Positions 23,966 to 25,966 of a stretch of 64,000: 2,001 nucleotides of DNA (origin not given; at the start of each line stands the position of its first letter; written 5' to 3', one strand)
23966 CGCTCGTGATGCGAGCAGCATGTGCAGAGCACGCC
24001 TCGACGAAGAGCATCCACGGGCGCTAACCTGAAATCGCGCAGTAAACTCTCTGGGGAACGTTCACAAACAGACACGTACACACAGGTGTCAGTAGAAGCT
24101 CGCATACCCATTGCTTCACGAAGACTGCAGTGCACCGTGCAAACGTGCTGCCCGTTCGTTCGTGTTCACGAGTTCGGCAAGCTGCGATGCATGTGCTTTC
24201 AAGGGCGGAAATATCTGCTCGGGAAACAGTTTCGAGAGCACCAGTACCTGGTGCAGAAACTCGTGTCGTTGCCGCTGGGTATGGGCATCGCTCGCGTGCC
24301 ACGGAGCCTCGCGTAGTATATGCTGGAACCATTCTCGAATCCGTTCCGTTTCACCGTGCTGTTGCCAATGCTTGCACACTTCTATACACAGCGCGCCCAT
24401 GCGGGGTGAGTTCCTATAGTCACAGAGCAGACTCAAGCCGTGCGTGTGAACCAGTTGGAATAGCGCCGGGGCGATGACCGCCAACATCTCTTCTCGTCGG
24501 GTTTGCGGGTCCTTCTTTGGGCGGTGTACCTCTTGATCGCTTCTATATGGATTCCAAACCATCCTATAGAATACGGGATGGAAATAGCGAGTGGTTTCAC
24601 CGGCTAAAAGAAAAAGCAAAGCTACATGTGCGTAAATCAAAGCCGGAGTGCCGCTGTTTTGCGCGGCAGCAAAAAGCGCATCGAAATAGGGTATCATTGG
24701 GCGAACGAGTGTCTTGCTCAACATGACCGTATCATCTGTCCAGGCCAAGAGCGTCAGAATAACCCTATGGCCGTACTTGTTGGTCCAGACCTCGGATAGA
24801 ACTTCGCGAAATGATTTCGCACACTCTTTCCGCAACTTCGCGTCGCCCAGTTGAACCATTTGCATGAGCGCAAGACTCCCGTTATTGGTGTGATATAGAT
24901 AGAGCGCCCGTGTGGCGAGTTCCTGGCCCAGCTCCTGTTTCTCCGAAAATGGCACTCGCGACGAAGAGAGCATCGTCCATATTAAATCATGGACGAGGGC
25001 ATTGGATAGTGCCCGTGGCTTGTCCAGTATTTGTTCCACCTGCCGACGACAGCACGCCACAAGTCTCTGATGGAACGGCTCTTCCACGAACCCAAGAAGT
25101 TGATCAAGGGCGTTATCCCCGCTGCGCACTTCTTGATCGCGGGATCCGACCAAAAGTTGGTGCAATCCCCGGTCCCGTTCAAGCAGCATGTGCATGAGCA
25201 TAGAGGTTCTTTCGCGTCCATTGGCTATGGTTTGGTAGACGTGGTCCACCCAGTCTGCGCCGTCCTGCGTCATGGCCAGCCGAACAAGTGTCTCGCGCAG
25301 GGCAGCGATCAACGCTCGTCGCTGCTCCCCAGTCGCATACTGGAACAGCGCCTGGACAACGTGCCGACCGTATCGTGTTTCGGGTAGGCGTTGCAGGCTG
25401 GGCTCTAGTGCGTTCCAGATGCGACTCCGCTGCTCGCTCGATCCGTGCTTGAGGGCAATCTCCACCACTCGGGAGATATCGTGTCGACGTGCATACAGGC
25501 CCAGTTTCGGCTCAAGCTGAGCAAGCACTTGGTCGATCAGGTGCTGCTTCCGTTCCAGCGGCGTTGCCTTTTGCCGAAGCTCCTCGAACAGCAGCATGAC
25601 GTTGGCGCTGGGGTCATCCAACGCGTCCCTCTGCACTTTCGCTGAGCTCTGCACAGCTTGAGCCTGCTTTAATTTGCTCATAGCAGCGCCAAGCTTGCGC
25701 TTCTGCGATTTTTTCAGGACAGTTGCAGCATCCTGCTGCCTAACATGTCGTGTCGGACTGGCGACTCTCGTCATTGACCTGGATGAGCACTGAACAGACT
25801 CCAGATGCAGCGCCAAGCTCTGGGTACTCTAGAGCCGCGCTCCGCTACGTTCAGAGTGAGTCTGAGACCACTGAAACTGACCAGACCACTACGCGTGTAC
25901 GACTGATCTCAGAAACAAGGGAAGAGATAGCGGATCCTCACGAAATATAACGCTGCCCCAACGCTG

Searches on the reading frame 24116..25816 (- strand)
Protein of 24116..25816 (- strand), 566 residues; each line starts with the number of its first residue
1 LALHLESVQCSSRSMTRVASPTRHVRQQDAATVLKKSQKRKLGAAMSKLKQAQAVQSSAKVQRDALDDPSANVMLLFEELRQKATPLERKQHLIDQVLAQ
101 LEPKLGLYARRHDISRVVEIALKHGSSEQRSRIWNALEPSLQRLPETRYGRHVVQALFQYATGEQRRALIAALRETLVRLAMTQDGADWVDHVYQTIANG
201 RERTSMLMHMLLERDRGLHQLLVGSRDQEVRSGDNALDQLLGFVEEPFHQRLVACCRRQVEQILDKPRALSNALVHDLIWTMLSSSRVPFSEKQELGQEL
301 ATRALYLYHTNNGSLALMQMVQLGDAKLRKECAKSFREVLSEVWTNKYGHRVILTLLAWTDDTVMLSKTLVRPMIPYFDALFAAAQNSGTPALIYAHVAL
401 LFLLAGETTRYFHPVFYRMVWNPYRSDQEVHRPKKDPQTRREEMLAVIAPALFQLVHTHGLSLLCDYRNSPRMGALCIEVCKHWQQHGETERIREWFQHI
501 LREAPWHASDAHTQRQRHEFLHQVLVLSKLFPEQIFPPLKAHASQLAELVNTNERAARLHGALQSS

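Call 12: search_protein_families(library=pfam, proteins=[window:24116-25816:-], max_evalue=0.001)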
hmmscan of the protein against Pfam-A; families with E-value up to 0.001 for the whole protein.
window:24116-25816:- (566 aa): 3 families
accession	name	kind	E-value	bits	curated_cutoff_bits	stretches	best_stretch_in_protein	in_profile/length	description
PF08144.17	CPL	-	1.3e-11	45.4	22.3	1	395-466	4-73/143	CPL (NUC119) domain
PF00806.25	PUF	-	2.1e-08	34.2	26.3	0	148-172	9-33/35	Pumilio-family RNA binding repeat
PF22493.2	PUF_NOP9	-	4.8e-07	29.5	27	1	26-179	341-505/514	NOP9-like PUF repeat domain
